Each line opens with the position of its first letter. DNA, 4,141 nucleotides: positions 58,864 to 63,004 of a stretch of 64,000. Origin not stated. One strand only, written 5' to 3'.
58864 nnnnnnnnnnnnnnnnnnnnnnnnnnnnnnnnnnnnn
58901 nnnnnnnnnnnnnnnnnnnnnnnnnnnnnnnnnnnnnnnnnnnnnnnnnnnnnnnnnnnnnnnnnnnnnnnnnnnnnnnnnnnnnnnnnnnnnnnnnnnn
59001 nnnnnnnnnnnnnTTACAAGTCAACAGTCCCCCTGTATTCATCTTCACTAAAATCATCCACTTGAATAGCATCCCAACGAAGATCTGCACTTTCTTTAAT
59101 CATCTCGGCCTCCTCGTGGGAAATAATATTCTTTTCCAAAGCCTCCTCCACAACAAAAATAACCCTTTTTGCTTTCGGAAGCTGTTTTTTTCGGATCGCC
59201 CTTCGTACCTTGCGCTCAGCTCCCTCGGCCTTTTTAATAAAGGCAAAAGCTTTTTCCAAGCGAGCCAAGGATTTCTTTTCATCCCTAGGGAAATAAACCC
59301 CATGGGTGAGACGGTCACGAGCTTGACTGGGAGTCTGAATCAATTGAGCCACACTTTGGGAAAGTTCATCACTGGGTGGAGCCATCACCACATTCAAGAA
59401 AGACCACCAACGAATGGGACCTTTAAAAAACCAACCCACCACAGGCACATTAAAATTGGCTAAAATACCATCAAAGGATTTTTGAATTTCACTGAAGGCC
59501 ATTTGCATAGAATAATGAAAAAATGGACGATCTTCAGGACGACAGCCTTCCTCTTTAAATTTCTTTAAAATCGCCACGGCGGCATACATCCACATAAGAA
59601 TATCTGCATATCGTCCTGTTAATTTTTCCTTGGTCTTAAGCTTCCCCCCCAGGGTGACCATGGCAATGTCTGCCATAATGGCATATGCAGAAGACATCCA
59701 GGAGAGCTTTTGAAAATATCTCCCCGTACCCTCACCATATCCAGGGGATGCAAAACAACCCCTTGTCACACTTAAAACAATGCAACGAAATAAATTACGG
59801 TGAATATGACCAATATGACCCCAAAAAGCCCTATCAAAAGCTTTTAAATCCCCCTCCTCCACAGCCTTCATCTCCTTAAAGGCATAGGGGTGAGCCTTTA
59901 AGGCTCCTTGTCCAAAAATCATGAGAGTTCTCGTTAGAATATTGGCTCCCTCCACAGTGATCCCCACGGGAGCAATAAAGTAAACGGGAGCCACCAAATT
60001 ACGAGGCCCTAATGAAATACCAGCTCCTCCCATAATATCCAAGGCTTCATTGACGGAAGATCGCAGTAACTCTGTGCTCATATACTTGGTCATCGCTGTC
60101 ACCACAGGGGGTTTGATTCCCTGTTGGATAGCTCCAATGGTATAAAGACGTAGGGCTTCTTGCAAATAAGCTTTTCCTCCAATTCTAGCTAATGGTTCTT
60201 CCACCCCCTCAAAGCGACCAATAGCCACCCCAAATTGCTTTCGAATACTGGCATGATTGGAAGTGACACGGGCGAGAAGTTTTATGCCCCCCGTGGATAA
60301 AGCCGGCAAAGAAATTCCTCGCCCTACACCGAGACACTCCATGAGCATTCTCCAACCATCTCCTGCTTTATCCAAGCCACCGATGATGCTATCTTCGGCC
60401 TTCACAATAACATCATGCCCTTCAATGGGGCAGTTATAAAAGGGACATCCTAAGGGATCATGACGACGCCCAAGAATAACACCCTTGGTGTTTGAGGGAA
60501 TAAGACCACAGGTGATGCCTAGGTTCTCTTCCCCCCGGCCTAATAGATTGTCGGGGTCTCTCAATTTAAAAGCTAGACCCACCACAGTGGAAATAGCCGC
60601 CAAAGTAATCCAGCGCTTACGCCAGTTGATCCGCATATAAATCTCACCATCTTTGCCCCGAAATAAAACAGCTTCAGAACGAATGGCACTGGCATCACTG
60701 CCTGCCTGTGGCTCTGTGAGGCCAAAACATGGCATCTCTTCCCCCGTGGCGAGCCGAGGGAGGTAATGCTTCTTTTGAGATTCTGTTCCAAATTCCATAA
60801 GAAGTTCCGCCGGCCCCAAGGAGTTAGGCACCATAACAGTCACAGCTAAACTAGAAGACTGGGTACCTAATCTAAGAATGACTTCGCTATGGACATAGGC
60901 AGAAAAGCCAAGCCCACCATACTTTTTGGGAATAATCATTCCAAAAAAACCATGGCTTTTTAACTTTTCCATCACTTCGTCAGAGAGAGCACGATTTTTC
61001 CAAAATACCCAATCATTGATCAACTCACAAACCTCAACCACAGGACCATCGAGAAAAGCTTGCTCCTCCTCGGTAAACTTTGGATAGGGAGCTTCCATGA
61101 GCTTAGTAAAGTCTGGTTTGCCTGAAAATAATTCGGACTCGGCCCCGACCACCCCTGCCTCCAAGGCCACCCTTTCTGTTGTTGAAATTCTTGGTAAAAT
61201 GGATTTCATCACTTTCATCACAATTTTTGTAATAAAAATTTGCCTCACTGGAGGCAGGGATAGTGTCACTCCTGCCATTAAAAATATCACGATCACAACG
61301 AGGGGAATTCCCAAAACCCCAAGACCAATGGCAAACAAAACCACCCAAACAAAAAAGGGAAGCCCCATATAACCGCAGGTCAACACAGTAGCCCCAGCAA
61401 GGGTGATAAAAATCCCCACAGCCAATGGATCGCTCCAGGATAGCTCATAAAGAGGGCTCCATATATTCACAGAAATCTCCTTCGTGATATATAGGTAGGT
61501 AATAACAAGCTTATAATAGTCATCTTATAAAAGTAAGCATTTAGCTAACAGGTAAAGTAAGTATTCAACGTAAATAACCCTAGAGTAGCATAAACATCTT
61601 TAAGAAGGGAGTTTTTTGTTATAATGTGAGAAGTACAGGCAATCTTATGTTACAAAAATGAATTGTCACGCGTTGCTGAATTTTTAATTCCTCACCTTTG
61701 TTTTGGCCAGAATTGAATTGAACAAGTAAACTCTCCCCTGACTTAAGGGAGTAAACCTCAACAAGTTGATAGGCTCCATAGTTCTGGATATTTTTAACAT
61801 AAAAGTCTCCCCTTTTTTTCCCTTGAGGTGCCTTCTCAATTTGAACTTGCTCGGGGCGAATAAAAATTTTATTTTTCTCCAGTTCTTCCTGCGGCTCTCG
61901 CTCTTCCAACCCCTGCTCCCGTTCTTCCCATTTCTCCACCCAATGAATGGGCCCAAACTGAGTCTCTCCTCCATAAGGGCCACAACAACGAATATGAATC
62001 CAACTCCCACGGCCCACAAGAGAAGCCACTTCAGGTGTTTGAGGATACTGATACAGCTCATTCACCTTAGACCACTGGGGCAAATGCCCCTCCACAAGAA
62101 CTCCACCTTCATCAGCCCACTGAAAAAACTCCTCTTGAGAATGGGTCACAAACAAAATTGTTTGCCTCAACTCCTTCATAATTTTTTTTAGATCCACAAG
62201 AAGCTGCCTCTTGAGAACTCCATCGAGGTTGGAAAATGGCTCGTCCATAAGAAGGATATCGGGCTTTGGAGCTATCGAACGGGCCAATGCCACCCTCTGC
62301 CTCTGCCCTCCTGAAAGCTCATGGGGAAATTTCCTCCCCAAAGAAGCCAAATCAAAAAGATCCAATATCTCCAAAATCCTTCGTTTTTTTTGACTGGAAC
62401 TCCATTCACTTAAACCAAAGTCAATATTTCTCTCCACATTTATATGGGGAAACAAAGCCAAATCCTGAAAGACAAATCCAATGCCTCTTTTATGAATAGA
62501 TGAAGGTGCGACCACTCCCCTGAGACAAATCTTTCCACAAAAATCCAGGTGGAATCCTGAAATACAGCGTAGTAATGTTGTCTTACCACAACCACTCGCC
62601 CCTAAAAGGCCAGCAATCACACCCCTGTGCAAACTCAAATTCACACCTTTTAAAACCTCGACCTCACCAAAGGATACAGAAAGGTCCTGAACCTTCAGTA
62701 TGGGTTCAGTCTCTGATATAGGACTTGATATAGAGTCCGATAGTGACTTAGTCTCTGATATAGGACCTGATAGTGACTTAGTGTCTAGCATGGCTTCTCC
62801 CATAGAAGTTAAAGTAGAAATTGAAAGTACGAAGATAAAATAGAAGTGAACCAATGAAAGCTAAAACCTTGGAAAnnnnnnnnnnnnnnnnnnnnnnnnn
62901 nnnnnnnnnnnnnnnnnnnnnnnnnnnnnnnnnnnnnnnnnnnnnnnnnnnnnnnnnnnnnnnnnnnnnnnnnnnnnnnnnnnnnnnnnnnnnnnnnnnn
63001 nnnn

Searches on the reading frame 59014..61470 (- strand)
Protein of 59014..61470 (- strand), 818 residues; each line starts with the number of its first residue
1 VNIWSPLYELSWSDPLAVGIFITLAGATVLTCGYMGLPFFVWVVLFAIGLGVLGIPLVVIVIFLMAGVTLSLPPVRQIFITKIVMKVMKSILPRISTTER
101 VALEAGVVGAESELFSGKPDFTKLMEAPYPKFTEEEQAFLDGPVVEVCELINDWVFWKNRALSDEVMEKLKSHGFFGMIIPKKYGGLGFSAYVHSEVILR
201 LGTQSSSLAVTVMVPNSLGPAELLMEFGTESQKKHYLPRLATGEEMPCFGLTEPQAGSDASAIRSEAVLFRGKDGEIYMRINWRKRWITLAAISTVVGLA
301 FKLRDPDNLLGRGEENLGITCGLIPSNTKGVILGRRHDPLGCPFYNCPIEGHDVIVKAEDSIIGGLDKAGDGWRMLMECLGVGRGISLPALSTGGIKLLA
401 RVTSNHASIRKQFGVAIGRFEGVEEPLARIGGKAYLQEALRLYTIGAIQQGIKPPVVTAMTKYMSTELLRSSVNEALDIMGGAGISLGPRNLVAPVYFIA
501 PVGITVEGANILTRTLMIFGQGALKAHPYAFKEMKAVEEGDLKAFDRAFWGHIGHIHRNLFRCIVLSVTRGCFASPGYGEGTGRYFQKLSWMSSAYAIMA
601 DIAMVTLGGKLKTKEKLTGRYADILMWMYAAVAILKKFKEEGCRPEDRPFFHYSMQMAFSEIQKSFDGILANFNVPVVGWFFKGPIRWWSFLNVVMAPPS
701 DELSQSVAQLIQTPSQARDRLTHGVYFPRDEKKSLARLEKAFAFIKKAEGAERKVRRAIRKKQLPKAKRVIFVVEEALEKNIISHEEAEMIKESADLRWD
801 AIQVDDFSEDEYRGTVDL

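Call 38: search_protein_families(library=pfam, proteins=[window:59014-61470:-], max_evalue=0.00001)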
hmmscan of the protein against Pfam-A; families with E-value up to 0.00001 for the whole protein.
window:59014-61470:- (818 aa): 4 families
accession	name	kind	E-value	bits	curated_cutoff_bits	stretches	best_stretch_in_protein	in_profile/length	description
PF09317.16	ACDH_C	-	3.4e-93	312.8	25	1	525-807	2-284/284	Acyl-CoA dehydrogenase, C-terminal, bacterial type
PF02771.21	Acyl-CoA_dh_N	-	5.4e-19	69.1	22.9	1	155-244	27-113/113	Acyl-CoA dehydrogenase, N-terminal domain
PF02770.24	Acyl-CoA_dh_M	-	8.8e-15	55.1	33.3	1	248-346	1-88/97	Acyl-CoA dehydrogenase, middle domain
PF00441.29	Acyl-CoA_dh_1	-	3.1e-14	53.8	22.4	1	370-510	1-138/150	Acyl-CoA dehydrogenase, C-terminal domain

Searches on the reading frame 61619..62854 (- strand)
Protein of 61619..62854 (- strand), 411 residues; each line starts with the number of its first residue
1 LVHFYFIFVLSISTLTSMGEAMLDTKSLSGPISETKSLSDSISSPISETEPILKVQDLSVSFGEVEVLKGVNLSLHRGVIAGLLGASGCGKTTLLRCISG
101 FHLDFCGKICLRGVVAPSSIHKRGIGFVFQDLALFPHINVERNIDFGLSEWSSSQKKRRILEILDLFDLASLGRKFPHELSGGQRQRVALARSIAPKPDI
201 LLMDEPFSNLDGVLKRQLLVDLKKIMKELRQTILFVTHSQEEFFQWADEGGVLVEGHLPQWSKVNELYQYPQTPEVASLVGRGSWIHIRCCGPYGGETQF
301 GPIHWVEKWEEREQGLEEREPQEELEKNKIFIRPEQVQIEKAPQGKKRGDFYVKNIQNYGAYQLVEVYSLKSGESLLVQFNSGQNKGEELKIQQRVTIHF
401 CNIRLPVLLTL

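Call 38: search_protein_families(library=pfam, proteins=[window:61619-62854:-], max_evalue=0.00001)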
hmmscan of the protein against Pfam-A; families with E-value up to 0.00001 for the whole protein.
window:61619-62854:- (411 aa): 2 families
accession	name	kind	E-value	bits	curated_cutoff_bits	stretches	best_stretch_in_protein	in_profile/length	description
PF00005.33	ABC_tran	-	1.7e-30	106.9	25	1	68-207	1-136/137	ABC transporter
PF13304.12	AAA_21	-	1.4e-08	35.6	27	0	80-182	1-118/304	AAA domain, putative AbiEii toxin, Type IV TA system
